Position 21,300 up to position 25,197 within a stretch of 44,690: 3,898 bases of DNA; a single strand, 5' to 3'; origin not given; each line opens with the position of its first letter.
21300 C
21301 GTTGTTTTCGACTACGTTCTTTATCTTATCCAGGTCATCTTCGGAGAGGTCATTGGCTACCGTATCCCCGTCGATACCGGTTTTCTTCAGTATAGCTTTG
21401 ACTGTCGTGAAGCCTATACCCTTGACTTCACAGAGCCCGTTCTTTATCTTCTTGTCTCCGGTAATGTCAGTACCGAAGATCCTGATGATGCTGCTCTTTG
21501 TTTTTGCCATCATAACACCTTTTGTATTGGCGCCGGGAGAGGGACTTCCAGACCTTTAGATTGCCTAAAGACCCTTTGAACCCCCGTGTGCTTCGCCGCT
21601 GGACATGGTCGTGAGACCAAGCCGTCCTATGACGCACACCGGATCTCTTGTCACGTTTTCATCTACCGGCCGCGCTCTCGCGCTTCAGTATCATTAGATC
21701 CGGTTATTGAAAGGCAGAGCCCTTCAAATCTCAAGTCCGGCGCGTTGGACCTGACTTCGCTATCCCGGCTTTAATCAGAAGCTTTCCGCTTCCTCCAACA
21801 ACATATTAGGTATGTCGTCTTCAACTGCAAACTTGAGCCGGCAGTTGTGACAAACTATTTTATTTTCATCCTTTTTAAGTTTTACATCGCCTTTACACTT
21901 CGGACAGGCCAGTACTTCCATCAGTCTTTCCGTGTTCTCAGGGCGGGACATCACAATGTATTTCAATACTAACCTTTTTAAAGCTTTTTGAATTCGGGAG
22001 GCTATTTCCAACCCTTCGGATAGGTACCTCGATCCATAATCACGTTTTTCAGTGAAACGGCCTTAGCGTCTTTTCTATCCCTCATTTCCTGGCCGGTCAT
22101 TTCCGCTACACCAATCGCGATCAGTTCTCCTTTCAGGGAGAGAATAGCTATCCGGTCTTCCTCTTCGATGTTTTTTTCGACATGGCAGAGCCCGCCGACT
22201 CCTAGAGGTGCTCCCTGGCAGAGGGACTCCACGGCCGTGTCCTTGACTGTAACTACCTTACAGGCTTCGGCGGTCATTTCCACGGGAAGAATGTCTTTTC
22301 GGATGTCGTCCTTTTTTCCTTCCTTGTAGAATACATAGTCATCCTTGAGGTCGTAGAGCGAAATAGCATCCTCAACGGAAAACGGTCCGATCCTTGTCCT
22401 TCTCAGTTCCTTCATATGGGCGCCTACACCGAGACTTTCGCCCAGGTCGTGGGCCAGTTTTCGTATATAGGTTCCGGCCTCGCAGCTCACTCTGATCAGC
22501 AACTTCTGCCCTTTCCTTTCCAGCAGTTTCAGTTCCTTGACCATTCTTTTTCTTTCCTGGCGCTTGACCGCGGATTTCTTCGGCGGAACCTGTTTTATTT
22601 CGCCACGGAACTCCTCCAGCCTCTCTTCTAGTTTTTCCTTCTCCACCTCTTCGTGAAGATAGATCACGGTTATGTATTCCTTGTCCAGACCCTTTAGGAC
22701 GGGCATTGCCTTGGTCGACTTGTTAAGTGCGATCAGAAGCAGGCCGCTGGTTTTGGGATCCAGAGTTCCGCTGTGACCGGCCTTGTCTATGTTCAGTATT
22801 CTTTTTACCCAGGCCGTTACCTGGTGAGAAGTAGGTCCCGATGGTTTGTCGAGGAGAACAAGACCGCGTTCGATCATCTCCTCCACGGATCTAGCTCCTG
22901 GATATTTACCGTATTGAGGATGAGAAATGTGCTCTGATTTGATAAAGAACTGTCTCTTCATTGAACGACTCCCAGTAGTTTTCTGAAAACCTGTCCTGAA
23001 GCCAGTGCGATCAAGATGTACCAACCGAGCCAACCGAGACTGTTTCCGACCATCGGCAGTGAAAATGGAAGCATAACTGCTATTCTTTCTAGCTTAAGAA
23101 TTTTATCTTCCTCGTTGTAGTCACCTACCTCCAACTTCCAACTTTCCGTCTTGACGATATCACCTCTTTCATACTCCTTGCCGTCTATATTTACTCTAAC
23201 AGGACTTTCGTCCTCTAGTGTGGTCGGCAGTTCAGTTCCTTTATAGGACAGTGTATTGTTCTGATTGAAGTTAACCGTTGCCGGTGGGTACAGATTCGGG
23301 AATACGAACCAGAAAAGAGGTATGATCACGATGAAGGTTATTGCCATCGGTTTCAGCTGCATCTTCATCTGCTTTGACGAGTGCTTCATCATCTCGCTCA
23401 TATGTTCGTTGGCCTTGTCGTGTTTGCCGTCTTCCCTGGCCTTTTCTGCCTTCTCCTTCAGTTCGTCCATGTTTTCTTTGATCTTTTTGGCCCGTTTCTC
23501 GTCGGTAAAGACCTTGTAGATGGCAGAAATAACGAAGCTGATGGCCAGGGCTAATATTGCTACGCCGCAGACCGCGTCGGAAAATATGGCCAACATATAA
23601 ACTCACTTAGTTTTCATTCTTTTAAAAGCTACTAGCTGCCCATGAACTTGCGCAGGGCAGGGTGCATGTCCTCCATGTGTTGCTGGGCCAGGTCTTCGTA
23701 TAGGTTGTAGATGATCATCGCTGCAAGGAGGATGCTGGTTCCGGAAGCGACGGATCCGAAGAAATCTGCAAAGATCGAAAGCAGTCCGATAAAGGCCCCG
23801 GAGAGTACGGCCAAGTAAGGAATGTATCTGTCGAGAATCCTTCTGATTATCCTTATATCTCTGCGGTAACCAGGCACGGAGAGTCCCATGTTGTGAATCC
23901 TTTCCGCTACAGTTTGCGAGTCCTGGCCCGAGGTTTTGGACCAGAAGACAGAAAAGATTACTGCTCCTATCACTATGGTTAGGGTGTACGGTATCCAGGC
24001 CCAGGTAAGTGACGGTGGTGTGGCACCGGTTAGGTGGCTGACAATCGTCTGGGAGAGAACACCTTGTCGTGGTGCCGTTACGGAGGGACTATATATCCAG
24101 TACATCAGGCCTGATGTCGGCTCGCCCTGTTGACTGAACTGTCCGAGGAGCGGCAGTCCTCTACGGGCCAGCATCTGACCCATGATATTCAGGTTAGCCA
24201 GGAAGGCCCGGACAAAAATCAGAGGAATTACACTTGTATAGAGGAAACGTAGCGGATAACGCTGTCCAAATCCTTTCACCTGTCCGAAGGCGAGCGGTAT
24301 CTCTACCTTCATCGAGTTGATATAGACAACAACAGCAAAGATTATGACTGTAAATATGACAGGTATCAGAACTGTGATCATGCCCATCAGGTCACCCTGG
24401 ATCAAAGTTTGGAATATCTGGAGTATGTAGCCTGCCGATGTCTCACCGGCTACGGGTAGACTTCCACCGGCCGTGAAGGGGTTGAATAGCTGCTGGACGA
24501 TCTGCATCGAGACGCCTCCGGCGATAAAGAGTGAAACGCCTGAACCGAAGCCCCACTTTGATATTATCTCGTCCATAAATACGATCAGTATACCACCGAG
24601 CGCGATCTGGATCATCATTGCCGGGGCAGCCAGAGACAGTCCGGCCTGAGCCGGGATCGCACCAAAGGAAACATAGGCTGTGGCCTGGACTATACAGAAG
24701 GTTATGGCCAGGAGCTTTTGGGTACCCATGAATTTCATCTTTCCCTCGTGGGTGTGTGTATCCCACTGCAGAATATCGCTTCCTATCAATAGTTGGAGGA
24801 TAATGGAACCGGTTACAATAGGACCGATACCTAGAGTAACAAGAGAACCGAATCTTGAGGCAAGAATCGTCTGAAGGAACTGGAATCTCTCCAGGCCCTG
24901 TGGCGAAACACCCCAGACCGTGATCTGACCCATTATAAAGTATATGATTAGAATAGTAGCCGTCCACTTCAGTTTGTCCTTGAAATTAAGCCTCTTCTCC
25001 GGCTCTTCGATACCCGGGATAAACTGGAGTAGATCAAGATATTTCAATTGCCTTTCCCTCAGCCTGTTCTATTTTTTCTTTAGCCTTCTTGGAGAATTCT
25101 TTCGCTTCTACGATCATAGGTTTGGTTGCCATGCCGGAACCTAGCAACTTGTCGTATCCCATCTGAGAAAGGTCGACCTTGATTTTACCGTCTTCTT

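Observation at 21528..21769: tRNA-Ser(UGA) gene interrupted by three introns (anticodon loop, variable arm, T-loop)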

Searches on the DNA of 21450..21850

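Call 4: search_rna_families(source=window, start=21450, end=21850, threshold=evalue, max_evalue=10, show_alignments=4)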
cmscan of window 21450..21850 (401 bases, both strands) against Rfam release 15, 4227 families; matches with E-value up to 10: 2.
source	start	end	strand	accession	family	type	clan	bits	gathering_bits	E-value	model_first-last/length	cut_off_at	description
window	21688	21727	-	RF01716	PhotoRC-I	Cis-reg;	-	12.5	45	1.2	1-44/44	no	PhotoRC-I RNA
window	21754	21808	-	RF01120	sR33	Gene; snRNA; snoRNA; CD-box;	-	11.6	37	7.3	1-55/55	no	Small nucleolar RNA sR33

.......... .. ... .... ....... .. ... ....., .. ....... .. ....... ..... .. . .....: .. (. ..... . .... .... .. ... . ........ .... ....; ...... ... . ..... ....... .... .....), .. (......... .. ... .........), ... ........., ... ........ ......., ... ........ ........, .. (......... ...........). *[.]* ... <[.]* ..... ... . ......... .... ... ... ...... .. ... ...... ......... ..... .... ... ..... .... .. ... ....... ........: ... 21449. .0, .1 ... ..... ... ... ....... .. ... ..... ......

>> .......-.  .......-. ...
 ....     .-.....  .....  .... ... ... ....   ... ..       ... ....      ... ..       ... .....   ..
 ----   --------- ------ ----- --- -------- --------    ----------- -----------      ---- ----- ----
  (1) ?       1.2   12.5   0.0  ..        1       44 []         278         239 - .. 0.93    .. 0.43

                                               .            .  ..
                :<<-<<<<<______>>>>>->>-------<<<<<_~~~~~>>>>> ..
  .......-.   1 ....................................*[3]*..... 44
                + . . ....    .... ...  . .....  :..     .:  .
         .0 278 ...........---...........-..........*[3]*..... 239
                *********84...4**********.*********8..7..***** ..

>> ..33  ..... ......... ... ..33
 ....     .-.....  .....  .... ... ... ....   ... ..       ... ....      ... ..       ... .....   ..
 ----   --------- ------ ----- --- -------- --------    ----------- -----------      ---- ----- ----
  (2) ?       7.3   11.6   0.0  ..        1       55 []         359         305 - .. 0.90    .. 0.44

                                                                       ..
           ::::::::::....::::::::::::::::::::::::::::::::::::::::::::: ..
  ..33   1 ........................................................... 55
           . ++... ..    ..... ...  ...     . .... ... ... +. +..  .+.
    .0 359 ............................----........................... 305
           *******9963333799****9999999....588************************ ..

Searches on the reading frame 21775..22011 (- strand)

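Call 46: search_protein_families(library=pfam, proteins=[window:21775-22011:-])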
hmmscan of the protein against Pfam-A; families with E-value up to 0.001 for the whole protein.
window:21775-22011:- (78 aa): 3 families
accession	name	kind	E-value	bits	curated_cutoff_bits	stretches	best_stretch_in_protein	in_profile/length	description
PF03966.22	Trm112p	-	3.7e-11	43.2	22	1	28-65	2-39/40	Trm112p-like protein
PF22191.2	IBR_1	-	7.8e-05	22.9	27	1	34-61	4-31/47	IBR domain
PF10080.14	FtrD-like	-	0.0003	21.3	26.3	1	16-64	18-64/101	Membrane iron-sulfur containing protein FtrD-like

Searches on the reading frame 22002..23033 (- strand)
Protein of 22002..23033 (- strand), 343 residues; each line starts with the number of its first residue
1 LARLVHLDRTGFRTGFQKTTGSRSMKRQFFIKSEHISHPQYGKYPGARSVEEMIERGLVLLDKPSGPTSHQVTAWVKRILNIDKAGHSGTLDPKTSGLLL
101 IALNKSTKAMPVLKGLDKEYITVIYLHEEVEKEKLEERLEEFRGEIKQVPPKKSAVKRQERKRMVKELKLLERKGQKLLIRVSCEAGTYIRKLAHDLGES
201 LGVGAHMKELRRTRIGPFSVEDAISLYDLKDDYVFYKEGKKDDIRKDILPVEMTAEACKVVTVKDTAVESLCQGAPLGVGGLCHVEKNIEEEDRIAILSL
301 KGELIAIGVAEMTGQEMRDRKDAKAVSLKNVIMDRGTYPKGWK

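Call 46: search_protein_families(library=pfam, proteins=[window:22002-23033:-])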
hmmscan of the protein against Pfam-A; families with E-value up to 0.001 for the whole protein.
window:22002-23033:- (343 aa): 6 families
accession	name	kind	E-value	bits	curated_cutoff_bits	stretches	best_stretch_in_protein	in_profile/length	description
PF01509.24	TruB_N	-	8.6e-27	94.8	27.3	1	77-190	1-149/149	TruB family pseudouridylate synthase (N terminal domain)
PF16198.10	TruB_C_2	-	5.1e-21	75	29.3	1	191-253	1-63/66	tRNA pseudouridylate synthase B C-terminal domain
PF01472.26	PUA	-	7.5e-16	58.3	24.8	1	260-332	2-74/74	PUA domain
PF08068.17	DKCLD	-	3e-12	46.8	27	1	26-72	11-57/58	DKCLD (NUC011) domain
PF21238.2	Pus10_C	-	1.7e-08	34.8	27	1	116-195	122-203/232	Pus10, C-terminal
PF00849.27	PseudoU_synth_2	-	4.5e-05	24.2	26.8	1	61-187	5-141/152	RNA pseudouridylate synthase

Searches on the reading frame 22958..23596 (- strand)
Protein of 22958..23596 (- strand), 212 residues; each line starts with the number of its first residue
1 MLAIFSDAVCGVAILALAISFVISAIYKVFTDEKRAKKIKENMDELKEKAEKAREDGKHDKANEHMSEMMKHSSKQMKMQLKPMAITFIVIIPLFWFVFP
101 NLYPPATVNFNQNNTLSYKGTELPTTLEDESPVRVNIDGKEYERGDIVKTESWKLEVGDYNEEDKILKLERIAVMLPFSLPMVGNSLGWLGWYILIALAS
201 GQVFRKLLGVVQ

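Call 46: search_protein_families(library=pfam, proteins=[window:22958-23596:-])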
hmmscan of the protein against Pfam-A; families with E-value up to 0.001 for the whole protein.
window:22958-23596:- (212 aa): 3 families
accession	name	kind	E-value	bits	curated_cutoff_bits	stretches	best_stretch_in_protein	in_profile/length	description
PF01956.21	EMC3_TMCO1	-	3.3e-18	66.5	27.1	1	13-99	20-109/169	Integral membrane protein EMC3/TMCO1-like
PF02096.25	60KD_IMP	-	3.4e-06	27.6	35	1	14-100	5-89/163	60Kd inner membrane protein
PF09973.14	DUF2208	-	0.00034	20.8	24.3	1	3-112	18-121/231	Predicted membrane protein (DUF2208)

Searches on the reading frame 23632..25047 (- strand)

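Call 46: search_protein_families(library=pfam, proteins=[window:23632-25047:-])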
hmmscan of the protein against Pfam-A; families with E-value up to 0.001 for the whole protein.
window:23632-25047:- (471 aa): 2 families
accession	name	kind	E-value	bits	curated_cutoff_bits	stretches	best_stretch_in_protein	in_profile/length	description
PF00344.25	SecY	-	3.9e-61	207.5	32.2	1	68-450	1-306/306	SecY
PF10559.14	Plug_translocon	-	3.3e-08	33.6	22.1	1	34-67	1-35/35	Plug domain of Sec61p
